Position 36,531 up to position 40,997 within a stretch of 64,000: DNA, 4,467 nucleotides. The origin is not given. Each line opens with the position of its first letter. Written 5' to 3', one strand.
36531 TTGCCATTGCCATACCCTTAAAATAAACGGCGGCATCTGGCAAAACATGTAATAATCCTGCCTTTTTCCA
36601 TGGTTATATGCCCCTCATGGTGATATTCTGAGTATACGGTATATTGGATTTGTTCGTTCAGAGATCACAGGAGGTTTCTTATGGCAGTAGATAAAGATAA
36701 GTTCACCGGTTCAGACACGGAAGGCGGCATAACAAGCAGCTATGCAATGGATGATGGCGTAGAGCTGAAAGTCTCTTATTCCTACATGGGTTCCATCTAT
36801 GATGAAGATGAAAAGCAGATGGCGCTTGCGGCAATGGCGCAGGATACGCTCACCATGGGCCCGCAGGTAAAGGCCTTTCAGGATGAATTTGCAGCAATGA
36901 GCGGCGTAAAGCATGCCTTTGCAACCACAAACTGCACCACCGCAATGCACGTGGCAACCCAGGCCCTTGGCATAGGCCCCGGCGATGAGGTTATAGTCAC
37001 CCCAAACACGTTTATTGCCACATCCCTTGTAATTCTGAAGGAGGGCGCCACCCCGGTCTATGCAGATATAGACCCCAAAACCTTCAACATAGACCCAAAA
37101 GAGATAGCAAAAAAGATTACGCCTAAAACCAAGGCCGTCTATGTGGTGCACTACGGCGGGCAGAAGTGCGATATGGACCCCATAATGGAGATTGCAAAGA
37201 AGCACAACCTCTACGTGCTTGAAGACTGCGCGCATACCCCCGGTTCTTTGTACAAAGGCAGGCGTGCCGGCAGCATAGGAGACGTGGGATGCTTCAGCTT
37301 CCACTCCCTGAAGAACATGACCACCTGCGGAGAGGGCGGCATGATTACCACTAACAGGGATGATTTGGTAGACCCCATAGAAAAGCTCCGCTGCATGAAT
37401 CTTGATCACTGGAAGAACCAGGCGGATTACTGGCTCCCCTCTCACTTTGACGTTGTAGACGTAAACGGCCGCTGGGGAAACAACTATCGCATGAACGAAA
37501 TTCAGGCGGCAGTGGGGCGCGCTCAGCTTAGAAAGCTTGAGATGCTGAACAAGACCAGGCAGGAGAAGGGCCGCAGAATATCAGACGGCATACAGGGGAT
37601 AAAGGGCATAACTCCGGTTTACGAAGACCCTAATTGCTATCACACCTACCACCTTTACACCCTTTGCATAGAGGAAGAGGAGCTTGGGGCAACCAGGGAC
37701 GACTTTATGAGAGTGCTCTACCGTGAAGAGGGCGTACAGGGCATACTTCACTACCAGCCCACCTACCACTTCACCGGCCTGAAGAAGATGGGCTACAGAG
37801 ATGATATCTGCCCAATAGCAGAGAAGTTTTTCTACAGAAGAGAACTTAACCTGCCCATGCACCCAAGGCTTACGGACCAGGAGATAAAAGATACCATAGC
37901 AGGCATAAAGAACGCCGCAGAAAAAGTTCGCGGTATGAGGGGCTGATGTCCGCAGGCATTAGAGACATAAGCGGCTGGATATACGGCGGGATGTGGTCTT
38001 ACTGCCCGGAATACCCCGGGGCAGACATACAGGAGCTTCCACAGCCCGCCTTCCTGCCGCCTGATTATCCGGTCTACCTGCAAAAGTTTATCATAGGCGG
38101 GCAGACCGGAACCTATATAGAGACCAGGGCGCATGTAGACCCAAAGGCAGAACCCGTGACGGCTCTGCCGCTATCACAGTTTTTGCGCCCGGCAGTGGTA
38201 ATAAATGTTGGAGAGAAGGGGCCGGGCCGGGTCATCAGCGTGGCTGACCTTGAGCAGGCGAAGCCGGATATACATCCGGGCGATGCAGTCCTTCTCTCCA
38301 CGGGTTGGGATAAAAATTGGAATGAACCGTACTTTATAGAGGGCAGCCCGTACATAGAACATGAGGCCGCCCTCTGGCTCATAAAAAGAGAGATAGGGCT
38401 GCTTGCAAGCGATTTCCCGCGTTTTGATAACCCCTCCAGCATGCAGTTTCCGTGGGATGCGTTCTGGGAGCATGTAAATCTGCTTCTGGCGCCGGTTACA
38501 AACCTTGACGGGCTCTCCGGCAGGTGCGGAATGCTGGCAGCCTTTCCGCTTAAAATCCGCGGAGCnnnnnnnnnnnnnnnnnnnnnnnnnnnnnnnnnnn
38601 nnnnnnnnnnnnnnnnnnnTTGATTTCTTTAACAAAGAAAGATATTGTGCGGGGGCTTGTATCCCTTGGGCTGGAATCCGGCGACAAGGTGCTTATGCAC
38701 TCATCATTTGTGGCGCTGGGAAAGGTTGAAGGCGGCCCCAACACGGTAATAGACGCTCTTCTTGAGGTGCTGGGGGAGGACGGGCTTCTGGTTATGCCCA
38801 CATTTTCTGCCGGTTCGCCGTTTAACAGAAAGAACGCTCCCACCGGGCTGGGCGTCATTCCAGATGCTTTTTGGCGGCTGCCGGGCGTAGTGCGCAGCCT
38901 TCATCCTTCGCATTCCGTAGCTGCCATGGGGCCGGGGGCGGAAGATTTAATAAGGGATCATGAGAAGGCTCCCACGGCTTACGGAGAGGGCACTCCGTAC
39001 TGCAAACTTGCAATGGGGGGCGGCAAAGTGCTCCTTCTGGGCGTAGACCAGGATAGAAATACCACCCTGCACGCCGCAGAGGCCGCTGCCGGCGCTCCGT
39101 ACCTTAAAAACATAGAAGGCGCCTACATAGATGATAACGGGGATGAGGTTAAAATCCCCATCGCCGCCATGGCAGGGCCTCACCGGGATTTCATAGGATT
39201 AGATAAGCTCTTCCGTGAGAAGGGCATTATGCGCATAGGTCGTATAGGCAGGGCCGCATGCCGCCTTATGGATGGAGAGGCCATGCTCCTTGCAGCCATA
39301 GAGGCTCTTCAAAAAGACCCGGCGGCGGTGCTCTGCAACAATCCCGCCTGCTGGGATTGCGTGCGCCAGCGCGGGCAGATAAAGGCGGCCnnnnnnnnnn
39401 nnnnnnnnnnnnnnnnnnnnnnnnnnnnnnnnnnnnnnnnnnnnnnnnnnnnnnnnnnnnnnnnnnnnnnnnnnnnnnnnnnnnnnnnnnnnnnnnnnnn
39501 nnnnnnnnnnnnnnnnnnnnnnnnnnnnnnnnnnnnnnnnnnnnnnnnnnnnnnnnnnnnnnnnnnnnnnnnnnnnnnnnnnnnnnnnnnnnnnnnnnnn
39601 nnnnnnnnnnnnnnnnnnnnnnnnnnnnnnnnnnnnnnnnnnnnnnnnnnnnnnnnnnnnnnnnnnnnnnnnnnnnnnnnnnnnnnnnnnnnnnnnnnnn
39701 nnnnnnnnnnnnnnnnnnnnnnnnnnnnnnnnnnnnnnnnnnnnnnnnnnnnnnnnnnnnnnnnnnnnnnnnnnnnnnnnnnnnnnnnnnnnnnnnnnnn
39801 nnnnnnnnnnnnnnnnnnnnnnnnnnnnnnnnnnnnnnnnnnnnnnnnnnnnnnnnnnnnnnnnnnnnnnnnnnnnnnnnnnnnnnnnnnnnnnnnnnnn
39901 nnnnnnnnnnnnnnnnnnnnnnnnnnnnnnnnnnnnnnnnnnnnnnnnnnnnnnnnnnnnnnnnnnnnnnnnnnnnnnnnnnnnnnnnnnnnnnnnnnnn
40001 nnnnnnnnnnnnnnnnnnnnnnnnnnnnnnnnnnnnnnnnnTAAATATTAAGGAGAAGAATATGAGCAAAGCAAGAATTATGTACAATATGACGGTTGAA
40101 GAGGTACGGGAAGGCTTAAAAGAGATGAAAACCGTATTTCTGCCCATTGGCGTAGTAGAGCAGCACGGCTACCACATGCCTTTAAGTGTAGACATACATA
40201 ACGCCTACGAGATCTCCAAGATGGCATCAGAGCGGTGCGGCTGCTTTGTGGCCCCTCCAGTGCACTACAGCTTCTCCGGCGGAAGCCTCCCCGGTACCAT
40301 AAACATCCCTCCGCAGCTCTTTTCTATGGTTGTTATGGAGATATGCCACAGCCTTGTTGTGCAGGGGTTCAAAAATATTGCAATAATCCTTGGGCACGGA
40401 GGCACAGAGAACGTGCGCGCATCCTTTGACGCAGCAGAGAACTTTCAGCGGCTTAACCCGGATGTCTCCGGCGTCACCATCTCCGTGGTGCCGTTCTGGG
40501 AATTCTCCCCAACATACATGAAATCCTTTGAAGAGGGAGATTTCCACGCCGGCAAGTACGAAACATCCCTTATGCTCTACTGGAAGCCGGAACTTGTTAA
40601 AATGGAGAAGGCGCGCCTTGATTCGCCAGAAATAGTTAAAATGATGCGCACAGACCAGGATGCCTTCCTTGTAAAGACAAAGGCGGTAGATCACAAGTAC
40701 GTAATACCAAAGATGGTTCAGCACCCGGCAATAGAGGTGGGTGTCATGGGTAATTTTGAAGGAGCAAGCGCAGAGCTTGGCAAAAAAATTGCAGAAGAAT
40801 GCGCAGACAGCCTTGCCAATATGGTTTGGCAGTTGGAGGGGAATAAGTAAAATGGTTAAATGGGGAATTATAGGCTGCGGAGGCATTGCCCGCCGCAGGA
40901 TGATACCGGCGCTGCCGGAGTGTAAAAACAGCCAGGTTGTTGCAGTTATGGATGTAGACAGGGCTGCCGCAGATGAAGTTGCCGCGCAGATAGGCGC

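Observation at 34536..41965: Two-component-controlled keto/amino-sugar or aminocyclitol tailoring operon (DegT - cyclase - AAC(3)::TIM-barrel - creatininase-like - Gfo/Idh/MocA)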

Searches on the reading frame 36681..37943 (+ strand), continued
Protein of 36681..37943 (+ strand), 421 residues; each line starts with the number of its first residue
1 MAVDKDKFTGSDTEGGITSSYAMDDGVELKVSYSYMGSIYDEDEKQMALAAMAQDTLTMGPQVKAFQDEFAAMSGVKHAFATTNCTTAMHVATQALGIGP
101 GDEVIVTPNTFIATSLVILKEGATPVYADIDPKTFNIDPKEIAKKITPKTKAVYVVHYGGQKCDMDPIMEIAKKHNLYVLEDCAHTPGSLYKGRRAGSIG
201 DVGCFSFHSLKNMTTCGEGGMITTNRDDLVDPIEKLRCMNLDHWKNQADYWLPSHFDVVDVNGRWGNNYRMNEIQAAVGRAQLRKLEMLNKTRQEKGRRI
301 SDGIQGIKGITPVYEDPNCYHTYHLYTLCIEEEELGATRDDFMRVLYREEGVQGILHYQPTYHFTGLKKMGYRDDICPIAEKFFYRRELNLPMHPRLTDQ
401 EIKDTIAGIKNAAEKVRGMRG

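Call 102: find_encoding_contigs(protein=P0340, flank=10000, max_places=1)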
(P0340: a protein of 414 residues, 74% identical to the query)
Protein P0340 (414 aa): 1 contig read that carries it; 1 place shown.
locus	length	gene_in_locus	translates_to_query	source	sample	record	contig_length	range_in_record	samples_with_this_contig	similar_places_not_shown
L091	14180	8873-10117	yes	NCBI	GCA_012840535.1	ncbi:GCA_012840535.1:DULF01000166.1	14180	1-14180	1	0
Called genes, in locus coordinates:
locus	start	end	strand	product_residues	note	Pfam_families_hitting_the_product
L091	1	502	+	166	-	PF00072:Response_reg, PF00486:Trans_reg_C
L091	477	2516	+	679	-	PF00512:HisKA, PF02518:HATPase_c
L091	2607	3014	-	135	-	PF01814:Hemerythrin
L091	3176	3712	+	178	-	PF00440:TetR_N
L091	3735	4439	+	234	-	PF02463:SMC_N (faint), PF00005:ABC_tran, PF13304:AAA_21 (faint)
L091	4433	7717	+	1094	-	PF02687:FtsX, PF12704:MacB_PCD (weak), PF02687:FtsX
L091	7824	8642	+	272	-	PF02535:Zip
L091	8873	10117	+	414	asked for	PF00155:Aminotran_1_2 (weak), PF00266:Aminotran_5 (weak), PF01041:DegT_DnrJ_EryC1, PF01053:Cys_Met_Meta_PP (weak)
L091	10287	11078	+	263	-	PF02633:Creatininase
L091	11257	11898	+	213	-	PF01810:LysE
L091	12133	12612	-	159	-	PF04073:tRNA_edit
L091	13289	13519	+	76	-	PF07853:DUF1648 (weak)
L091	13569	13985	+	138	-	PF00892:EamA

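Call 103: find_encoding_contigs(protein=P0346, flank=10000, max_places=1)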
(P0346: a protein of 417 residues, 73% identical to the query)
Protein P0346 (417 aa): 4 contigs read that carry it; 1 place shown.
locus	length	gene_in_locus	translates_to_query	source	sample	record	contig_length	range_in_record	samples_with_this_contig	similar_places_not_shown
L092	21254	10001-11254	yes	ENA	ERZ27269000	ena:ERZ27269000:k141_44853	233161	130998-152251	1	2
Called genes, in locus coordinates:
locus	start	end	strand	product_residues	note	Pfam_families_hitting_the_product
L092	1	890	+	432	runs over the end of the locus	-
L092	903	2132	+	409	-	-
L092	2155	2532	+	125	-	-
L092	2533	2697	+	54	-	-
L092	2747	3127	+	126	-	-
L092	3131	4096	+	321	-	PF08924:Rv2525c_GlyHyd-like, PF01471:PG_binding_1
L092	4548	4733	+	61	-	-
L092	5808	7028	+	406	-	PF00480:ROK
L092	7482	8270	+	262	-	PF04199:Cyclase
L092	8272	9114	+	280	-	PF02522:Antibiotic_NAT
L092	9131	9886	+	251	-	PF01261:AP_endonuc_2 (weak)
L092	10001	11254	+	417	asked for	PF01041:DegT_DnrJ_EryC1, PF01053:Cys_Met_Meta_PP (weak)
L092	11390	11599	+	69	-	-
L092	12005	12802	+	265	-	PF02633:Creatininase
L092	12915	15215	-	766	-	PF12833:HTH_18, PF00165:HTH_AraC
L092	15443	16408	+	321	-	PF00528:BPD_transp_1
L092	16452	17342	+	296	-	PF00528:BPD_transp_1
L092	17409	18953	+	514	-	PF12010:DUF3502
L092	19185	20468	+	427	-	PF01548:DEDD_Tnp_IS110, PF02371:Transposase_20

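Call 104: find_encoding_contigs(protein=P0343, flank=10000, max_places=1)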
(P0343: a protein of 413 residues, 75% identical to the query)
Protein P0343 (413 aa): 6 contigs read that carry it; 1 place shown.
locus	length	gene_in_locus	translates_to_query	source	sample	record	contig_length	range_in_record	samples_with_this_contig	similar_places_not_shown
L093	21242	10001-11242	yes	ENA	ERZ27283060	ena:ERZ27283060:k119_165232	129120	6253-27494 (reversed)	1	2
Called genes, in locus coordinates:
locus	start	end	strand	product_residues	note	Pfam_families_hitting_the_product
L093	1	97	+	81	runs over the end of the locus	PF17209:Hfq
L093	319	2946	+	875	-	PF00202:Aminotran_3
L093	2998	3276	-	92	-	PF09723:Zn_ribbon_8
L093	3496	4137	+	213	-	PF06971:Put_DNA-bind_N, PF02629:CoA_binding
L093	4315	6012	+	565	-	PF01257:2Fe-2S_thioredx, PF01512:Complex1_51K, PF10531:SLBB, PF10589:NADH_4Fe-4S, PF00037:Fer4 (weak)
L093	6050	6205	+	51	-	PF12838:Fer4_7, PF13187:Fer4_9 (weak), PF13237:Fer4_10 (faint), PF12797:Fer4_2 (weak), PF12837:Fer4_6, PF00037:Fer4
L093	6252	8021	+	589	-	PF00111:Fer2, PF13510:Fer2_4, PF10588:NADH-G_4Fe-4S_3, PF13237:Fer4_10 (weak), PF22117:Fer4_Nqo3, PF12838:Fer4_7 (weak), PF02906:Fe_hyd_lg_C, PF02256:Fe_hyd_SSU, +1 more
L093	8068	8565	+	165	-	PF01257:2Fe-2S_thioredx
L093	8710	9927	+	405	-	PF01047:MarR (weak), PF13412:HTH_24, PF00480:ROK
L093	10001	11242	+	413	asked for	PF00155:Aminotran_1_2 (weak), PF01041:DegT_DnrJ_EryC1, PF01053:Cys_Met_Meta_PP, PF01276:OKR_DC_1 (faint)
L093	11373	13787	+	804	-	PF13567:DUF4131, PF03772:Competence, PF00753:Lactamase_B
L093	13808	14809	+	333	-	PF06144:DNA_pol3_delta, PF21694:DNA_pol3_delta_C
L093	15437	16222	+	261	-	PF00226:DnaJ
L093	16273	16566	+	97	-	-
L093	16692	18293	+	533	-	PF01609:DDE_Tnp_1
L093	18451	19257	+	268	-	PF01569:PAP2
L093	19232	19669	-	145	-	PF04463:2-thiour_desulf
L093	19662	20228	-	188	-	PF08534:Redoxin, PF00578:AhpC-TSA, PF00085:Thioredoxin, PF13098:Thioredoxin_2, PF13905:Thioredoxin_8 (faint)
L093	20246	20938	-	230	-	PF02683:DsbD_TM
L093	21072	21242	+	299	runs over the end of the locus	PF03372:Exo_endo_phos, PF23226:Exo_endo_phos_PGAP2IP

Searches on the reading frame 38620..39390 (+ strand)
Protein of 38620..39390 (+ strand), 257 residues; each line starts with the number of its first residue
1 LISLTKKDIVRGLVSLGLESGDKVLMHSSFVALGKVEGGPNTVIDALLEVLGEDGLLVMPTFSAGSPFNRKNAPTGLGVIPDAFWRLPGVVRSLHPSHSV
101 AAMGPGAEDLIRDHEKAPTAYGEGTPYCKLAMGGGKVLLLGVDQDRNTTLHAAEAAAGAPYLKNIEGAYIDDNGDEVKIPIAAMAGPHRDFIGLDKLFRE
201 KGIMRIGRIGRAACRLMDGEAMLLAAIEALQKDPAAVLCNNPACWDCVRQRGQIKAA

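Call 85: search_solved_structures(query=window:38620-39390:+, max_evalue=1e-25, show_alignments=1)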
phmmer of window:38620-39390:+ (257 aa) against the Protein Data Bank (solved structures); distinct sequences matched with E-value up to 1e-25: 7.
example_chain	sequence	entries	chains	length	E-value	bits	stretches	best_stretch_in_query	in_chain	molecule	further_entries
6mn3_A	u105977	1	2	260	3.6e-35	124.9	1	6-251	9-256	Aminoglycoside N(3)-acetyltransferase, AAC(3)-IVa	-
6mn4_A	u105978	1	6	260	9.3e-34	120.3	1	6-251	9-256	Aminoglycoside N(3)-acetyltransferase, AAC(3)-IVa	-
6mn5_A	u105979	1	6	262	9.4e-34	120.3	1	6-251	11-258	Aminoglycoside N(3)-acetyltransferase, AAC(3)-IVa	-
3e4f_A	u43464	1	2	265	1.9e-30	109.4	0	74-219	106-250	Aminoglycoside N3-acetyltransferase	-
3ijw_A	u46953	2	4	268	2e-30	109.4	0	74-219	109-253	Aminoglycoside N3-acetyltransferase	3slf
3n0s_A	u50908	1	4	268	5e-29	104.8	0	74-219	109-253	Aminoglycoside N3-acetyltransferase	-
3kzl_A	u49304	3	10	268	5.1e-29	104.8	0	74-219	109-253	Aminoglycoside N3-acetyltransferase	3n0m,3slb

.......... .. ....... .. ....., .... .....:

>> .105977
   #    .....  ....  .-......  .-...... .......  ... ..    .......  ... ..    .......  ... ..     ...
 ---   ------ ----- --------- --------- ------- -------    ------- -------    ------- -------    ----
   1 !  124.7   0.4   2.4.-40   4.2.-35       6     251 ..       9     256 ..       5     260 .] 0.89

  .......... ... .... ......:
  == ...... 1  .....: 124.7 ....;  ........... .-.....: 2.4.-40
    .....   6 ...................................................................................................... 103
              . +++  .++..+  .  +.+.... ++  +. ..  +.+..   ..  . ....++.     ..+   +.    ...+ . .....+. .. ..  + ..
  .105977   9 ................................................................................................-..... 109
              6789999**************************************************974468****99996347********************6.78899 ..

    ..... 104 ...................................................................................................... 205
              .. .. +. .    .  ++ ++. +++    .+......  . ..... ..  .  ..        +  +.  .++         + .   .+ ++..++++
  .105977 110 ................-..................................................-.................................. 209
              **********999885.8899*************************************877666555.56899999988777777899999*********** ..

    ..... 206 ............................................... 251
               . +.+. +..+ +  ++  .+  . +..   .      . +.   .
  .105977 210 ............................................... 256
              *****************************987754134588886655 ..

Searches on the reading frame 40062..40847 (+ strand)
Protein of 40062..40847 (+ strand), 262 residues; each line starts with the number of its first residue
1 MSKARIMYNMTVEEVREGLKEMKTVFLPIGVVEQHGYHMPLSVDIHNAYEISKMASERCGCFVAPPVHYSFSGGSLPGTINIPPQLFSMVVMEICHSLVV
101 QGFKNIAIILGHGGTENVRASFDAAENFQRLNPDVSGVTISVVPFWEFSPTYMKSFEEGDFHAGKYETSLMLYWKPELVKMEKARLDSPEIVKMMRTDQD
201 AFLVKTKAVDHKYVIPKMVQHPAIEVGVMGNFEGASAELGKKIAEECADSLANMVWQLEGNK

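Call 6: search_protein_families(library=pfam, proteins=[window:40062-40847:+], max_evalue=0.01)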
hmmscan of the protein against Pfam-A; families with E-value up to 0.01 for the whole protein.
window:40062-40847:+ (262 aa): 1 family
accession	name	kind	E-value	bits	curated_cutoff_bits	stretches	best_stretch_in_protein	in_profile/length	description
PF02633.19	Creatininase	-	2e-53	181.7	31.3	1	9-254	2-237/238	Creatinine amidohydrolase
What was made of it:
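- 40062..40850 (+): Creatininase-family metal amidohydrolase (262 aa). PF02633 182 bits (call 6).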

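Call 7: search_protein_families(library=ncbifam, proteins=[window:40062-40847:+], max_evalue=0.01)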
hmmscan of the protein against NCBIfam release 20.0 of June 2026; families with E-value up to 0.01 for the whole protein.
window:40062-40847:+ (262 aa): 3 families
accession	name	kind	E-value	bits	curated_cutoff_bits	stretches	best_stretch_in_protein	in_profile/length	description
TIGR04448.1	creatininase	equivalog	1.5e-34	119.7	235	1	9-255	1-242/246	creatininase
TIGR03964.1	mycofact_creat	equivalog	1.6e-28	99.9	172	1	20-259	11-221/228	mycofactocin biosynthesis peptidyl-dipeptidase MftE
NF041098.2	diketo_inos_hlase_IolN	equivalog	2.2e-21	76.3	245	1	7-255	9-262/307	3-dehydro-scyllo-inosose hydrolase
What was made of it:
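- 40062..40850 (+): Below the cut-offs for creatininase, MftE and IolN (call 7).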

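Call 36: search_solved_structures(query=window:40062-40847:+, max_evalue=0.001)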
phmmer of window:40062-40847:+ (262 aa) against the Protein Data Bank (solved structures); distinct sequences matched with E-value up to 0.001: 8.
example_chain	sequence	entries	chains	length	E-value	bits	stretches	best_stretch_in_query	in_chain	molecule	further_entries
3a6e_A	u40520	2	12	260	4.1e-15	59.2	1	24-189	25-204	Creatinine amidohydrolase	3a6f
1j2t_A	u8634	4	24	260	4.2e-15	59.2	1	24-189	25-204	creatinine amidohydrolase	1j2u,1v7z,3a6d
3a6j_A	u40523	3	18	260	4.9e-15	59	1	24-189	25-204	Creatinine amidohydrolase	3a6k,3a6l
1q3k_A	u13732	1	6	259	5e-15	58.9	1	25-189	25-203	creatininase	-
3lub_A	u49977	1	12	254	4e-14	56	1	20-185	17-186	Putative creatinine amidohydrolase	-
3a6g_A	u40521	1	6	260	5.1e-14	55.6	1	24-189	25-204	Creatinine amidohydrolase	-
3a6h_A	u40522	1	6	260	5.9e-14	55.4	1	24-189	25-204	Creatinine amidohydrolase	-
3no4_A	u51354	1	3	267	1.2e-10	44.6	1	6-191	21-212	creatinine amidohydrolase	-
